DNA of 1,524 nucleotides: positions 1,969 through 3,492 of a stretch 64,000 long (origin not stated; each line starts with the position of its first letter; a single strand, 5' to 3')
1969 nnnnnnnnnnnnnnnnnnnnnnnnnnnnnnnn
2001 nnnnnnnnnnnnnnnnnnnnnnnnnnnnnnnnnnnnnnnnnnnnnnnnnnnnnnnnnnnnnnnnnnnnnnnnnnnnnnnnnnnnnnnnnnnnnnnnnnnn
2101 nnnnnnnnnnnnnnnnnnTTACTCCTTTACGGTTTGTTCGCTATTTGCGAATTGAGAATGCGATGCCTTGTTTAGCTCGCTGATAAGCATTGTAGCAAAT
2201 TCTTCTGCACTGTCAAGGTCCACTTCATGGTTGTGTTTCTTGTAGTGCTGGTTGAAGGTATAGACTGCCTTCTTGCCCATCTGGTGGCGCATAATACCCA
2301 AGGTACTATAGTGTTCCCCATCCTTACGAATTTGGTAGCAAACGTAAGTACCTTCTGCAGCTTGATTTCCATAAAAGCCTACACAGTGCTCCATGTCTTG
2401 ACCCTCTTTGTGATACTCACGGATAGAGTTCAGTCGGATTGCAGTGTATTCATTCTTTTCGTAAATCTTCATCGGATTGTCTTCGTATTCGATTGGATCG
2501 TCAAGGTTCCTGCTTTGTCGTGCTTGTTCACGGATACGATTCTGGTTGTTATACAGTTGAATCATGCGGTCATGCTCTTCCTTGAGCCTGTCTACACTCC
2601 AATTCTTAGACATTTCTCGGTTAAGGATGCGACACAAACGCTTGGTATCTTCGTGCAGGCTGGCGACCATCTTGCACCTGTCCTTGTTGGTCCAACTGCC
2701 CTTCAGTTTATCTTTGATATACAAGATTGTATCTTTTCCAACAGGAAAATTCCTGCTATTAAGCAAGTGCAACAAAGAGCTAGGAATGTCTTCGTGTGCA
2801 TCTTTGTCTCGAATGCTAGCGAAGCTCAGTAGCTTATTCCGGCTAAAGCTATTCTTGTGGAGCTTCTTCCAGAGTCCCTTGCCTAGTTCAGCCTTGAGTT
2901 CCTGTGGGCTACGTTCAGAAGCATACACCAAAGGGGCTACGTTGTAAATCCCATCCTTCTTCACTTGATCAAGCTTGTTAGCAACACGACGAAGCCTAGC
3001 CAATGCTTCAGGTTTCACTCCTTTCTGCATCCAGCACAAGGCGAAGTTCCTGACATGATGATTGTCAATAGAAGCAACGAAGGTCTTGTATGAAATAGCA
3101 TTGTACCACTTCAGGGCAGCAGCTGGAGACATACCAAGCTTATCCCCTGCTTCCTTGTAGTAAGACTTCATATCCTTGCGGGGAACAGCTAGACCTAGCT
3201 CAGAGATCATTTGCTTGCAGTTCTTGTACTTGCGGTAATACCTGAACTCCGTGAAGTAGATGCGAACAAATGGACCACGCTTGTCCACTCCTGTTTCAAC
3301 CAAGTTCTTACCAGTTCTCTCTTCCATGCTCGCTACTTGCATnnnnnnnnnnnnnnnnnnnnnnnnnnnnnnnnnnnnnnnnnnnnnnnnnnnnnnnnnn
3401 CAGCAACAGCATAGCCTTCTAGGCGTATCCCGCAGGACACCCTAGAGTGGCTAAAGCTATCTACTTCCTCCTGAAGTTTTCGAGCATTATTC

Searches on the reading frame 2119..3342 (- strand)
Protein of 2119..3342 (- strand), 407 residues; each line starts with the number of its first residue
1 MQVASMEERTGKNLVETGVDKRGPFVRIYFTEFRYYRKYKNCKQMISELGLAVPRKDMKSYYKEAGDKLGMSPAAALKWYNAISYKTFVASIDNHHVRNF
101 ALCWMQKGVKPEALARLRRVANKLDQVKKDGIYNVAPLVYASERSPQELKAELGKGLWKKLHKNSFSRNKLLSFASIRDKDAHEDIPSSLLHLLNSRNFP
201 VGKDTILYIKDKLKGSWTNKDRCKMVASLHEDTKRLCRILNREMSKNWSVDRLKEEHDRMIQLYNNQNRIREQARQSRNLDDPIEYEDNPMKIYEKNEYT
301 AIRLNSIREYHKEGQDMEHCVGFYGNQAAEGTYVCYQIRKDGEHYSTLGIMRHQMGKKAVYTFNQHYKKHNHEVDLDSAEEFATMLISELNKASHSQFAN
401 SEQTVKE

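Call 46: find_encoding_contigs(protein=window:2119-3342:-, flank=10000, max_places=2)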
Protein window:2119-3342:- (407 aa): 5 contigs read that carry it; 2 places shown.
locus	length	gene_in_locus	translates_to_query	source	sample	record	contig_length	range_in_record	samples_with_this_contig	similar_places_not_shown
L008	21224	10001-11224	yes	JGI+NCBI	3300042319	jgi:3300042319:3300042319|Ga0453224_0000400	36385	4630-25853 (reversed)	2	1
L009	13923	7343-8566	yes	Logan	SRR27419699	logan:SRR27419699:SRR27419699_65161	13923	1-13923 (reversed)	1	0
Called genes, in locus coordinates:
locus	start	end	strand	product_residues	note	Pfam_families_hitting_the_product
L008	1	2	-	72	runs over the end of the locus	-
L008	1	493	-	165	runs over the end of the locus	-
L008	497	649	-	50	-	-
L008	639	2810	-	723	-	-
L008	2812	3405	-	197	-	PF13392:HNH_3 (weak), PF00847:AP2 (weak)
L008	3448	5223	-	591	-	PF13155:Toprim_2 (weak), PF03796:DnaB_C, PF13481:AAA_25 (weak)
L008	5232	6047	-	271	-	PF01145:Band_7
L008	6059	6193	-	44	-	-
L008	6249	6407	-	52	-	-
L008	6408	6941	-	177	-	-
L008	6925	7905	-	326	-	PF01068:DNA_ligase_A_M (weak)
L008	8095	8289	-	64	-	-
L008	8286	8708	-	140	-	-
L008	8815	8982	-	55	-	-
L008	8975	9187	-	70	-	-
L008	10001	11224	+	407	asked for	PF14284:PcfJ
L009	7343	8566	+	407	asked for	PF14284:PcfJ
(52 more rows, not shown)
